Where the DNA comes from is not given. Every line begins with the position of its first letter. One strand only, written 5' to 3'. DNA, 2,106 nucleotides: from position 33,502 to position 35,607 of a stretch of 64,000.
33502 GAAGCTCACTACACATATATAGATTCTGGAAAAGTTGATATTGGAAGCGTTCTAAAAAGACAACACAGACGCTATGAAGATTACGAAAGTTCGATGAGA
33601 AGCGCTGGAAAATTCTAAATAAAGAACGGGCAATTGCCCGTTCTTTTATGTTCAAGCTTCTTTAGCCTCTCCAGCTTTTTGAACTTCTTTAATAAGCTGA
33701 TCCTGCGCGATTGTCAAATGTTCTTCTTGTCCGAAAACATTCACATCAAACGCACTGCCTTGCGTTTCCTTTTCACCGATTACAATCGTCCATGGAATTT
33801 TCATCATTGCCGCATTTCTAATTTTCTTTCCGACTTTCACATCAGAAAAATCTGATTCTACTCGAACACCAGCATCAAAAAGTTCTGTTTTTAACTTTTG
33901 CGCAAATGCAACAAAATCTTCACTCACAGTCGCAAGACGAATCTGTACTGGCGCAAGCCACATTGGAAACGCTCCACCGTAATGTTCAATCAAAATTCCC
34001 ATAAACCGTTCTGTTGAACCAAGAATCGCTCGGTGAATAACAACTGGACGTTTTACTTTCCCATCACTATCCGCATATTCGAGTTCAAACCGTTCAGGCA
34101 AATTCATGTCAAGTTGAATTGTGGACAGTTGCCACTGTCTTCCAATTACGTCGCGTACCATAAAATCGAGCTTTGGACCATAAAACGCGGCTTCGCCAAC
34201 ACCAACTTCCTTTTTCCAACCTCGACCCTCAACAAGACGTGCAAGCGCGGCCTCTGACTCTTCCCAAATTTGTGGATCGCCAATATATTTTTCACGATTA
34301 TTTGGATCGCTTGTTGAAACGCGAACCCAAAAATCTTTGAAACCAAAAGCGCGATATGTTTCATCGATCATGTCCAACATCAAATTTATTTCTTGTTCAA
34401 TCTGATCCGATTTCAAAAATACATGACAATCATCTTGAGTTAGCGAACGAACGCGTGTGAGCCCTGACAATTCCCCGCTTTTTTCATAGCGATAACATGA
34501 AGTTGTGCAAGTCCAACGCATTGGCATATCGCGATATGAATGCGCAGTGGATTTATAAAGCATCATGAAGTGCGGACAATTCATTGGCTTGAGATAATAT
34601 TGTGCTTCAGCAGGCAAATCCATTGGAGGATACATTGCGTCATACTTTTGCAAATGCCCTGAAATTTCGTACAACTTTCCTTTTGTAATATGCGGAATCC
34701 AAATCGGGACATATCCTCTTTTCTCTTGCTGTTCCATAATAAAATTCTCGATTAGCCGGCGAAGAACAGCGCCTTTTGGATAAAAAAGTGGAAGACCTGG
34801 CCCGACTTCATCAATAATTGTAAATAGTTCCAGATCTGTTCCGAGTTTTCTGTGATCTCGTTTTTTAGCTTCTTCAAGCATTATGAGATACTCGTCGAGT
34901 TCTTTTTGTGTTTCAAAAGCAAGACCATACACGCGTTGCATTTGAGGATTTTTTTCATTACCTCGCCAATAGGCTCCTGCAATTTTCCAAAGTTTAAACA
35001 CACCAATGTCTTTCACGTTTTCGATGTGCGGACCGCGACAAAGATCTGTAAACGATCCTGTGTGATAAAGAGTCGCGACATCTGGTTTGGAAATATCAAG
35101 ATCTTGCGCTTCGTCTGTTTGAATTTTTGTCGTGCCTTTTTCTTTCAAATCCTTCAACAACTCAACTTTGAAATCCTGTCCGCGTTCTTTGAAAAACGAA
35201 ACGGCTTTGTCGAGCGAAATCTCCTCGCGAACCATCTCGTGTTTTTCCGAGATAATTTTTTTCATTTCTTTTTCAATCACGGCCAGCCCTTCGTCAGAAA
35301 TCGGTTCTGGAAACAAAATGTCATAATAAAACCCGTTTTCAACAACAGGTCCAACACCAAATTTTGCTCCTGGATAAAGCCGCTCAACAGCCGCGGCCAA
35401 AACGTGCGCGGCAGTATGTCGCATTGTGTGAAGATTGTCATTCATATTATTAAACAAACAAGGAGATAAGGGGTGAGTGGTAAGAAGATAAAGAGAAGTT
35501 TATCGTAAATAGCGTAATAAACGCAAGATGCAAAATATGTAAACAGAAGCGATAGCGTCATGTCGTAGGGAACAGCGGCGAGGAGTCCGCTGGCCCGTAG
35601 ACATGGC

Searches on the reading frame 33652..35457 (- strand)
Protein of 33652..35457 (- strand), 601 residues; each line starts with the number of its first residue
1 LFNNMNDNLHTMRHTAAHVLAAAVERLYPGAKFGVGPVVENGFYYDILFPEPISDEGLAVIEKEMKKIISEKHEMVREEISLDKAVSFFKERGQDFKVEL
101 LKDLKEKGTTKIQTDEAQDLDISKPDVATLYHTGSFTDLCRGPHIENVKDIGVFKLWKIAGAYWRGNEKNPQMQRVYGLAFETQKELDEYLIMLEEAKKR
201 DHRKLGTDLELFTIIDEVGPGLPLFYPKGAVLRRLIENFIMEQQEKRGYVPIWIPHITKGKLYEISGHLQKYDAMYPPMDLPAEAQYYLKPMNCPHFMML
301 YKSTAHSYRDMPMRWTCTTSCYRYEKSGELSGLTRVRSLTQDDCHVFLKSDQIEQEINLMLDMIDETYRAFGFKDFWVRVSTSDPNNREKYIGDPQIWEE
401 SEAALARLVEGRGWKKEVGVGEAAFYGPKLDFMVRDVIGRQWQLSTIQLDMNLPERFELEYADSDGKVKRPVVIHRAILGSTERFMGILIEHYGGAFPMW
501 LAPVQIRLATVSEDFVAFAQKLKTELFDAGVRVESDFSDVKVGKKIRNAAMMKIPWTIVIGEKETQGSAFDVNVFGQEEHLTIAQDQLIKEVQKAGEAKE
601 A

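Call 12: search_protein_families(library=pfam, proteins=[window:33652-35457:-], max_evalue=0.01)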
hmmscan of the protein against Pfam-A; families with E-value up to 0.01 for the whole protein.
window:33652-35457:- (601 aa): 3 families
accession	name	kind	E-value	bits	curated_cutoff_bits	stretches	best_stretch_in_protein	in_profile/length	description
PF00587.30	tRNA-synt_2b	-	5.1e-45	154.2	29.3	1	284-493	8-179/179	tRNA synthetase class II core domain (G, H, P, S and T)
PF03129.25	HGTP_anticodon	-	2e-15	57.1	21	1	505-594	1-93/94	Anticodon binding domain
PF07973.19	tRNA_SAD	-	4e-13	49.6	24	1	129-177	2-44/44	Threonyl and Alanyl tRNA synthetase second additional domain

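Call 38: find_related_loci(query=window:33652-35457:-, collection=metagenome_contigs, flank=10000)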
Query window:33652-35457:- (601 aa) in metagenome_contigs; peptide patterns used: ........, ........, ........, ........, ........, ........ (x = any residue, [..] = any of these).
387 stretches matched a pattern; 378 encode a relative of the query (tblastn E <= 1e-3); the best 80 are kept; 80 distinct loci.
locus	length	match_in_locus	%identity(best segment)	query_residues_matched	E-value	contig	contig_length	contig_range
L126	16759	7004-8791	95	4-599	0e+0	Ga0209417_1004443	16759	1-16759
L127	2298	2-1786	95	5-599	0e+0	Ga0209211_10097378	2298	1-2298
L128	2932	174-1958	95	5-599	0e+0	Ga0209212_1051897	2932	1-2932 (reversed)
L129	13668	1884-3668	93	5-599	0e+0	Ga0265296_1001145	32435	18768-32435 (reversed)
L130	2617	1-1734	92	22-599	0e+0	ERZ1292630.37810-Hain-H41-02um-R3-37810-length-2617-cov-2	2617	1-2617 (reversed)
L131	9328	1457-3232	73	6-597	0e+0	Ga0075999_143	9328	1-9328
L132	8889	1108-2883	72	5-597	0e+0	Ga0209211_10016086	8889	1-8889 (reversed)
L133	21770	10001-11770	66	5-594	0e+0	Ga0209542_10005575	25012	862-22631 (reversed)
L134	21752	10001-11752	66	9-594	0e+0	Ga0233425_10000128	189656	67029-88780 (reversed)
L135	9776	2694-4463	65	2-592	0e+0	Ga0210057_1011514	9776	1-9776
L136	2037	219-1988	65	5-592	0e+0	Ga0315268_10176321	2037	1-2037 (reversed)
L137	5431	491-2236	64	13-594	0e+0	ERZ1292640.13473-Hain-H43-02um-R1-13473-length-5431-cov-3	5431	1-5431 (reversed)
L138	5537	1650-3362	66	7-594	0e+0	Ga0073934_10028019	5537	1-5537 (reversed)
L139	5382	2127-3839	66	7-594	0e+0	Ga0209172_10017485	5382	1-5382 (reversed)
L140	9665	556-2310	62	9-594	0e+0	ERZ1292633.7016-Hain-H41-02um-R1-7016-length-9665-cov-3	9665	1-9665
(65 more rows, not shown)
